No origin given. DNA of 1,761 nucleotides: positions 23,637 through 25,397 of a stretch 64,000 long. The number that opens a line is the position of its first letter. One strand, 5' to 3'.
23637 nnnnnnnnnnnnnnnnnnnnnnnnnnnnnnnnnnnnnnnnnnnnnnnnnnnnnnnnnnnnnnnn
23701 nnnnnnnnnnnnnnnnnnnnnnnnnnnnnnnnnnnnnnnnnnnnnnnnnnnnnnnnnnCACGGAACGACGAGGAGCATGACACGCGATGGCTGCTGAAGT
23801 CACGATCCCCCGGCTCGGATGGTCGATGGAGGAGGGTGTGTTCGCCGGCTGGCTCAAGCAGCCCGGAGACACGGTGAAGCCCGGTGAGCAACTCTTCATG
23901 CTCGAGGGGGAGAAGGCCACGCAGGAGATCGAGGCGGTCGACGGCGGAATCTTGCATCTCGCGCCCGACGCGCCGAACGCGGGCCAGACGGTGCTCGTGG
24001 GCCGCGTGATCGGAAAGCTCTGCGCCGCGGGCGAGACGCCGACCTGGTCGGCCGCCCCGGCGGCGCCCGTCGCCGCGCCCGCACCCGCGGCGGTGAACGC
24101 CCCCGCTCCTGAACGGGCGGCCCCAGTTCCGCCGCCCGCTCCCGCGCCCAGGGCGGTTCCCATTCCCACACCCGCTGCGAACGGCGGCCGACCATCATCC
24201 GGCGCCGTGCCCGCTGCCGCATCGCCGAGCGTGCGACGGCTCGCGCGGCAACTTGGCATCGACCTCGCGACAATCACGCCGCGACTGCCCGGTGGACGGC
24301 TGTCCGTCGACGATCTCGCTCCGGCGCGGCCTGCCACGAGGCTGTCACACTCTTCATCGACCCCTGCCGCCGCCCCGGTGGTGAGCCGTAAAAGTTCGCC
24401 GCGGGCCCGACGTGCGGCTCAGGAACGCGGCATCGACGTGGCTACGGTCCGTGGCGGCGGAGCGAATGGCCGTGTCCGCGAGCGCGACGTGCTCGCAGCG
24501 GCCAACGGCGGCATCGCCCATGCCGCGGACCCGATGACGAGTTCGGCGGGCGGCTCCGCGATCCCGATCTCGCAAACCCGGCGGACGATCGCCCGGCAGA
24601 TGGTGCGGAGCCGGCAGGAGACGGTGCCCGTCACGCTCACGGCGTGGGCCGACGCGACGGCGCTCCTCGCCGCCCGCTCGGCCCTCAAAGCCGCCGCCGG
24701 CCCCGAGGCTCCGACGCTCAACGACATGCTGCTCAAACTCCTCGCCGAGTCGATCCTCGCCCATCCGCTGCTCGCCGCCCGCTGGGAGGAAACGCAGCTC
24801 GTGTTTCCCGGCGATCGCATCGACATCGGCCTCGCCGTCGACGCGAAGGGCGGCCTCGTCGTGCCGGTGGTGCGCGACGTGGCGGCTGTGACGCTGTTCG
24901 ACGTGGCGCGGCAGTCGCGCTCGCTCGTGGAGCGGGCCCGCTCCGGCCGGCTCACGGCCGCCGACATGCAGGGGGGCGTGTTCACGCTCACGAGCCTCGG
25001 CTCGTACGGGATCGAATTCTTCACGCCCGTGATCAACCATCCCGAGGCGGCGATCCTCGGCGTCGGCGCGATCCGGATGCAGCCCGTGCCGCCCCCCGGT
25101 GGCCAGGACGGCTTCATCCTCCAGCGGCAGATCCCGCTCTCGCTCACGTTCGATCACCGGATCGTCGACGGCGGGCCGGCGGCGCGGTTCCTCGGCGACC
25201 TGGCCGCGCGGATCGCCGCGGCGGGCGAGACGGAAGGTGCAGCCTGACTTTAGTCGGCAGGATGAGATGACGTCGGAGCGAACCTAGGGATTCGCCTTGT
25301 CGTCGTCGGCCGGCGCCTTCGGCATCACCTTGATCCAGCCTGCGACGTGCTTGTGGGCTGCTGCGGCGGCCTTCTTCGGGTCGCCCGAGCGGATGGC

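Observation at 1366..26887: Recurrent intergenic palindrome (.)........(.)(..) marks at least eight promoter regions of the catabolic half of the window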

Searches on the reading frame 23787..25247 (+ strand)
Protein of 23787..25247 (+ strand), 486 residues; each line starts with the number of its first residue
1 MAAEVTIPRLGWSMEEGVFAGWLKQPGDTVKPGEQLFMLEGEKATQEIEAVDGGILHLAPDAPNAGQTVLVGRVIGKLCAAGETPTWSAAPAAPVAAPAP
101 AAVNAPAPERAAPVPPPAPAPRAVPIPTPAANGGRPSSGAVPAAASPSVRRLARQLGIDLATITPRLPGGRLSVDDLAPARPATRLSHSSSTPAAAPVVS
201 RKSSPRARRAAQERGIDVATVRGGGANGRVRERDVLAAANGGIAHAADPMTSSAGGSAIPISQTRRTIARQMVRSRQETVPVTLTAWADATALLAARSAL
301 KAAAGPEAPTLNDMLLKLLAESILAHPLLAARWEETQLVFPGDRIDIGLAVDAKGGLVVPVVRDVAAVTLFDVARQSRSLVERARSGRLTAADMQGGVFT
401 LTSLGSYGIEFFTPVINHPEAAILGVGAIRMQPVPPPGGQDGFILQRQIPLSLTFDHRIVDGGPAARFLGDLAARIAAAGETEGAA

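Call 8: search_protein_families(library=pfam, proteins=[window:23787-25247:+], max_evalue=0.001)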
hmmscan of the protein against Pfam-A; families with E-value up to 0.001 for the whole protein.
window:23787-25247:+ (486 aa): 3 families
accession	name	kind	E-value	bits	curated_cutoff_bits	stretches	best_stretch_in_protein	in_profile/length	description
PF00198.28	2-oxoacid_dh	-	1.4e-62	211.6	23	1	258-477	6-225/232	2-oxoacid dehydrogenases acyltransferase (catalytic domain)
PF02817.22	E3_binding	-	7e-20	71.4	23.7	2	202-236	2-36/36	e3 binding domain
PF00364.28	Biotin_lipoyl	-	2e-09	37.6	22.1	1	4-77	2-72/73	Biotin-requiring enzyme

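Call 31: search_protein_families(library=ncbifam, proteins=[window:23787-25247:+], max_evalue=0.00001)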
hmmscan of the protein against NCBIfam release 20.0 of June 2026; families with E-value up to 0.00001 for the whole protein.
window:23787-25247:+ (486 aa): 11 families
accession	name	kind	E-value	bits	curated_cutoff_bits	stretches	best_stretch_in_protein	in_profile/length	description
NF008814.0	PRK11854.1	equivalog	8.8e-74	249.1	722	2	199-477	330-630/637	pyruvate dehydrogenase complex dihydrolipoyllysine-residue acetyltransferase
TIGR01349.1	PDHac_trf_mito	equivalog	7.3e-67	226.4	445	2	189-473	125-426/437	pyruvate dehydrogenase complex dihydrolipoamide acetyltransferase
TIGR01348.1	PDHac_trf_long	equivalog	1.4e-66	225.3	552.1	2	187-473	267-576/587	dihydrolipoyllysine-residue acetyltransferase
TIGR02927.1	SucB_Actino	equivalog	7.1e-62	210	423.45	2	194-477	259-569/579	2-oxoglutarate dehydrogenase, E2 component, dihydrolipoamide succinyltransferase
NF004309.0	PRK05704.1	equivalog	6.1e-57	193.8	449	2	192-470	104-392/408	2-oxoglutarate dehydrogenase complex dihydrolipoyllysine-residue succinyltransferase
TIGR01347.1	sucB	equivalog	4.4e-51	174.3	378.65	2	196-473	106-391/404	dihydrolipoyllysine-residue succinyltransferase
NF008815.0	PRK11857.1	equivalog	1.3e-39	136.4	378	1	201-469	4-292/308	dihydrolipoamide acetyltransferase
NF011416.0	PRK14843.1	equivalog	2.7e-37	128.4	429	1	247-476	109-339/347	dihydrolipoamide acetyltransferase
NF011457.0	PRK14875.1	equivalog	6.8e-17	61.5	307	1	2-235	3-122/372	acetoin dehydrogenase dihydrolipoyllysine-residue acetyltransferase subunit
NF008907.0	PRK12270.1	equivalog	2.4e-14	52.1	878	1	311-475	185-360/1241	multifunctional oxoglutarate decarboxylase/oxoglutarate dehydrogenase thiamine pyrophosphate-binding subunit/dihydrolipoyllysine-residue suc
NF008854.0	PRK11892.1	equivalog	2.8e-13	49.3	454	1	1-103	1-103/464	pyruvate dehydrogenase complex E1 component subunit beta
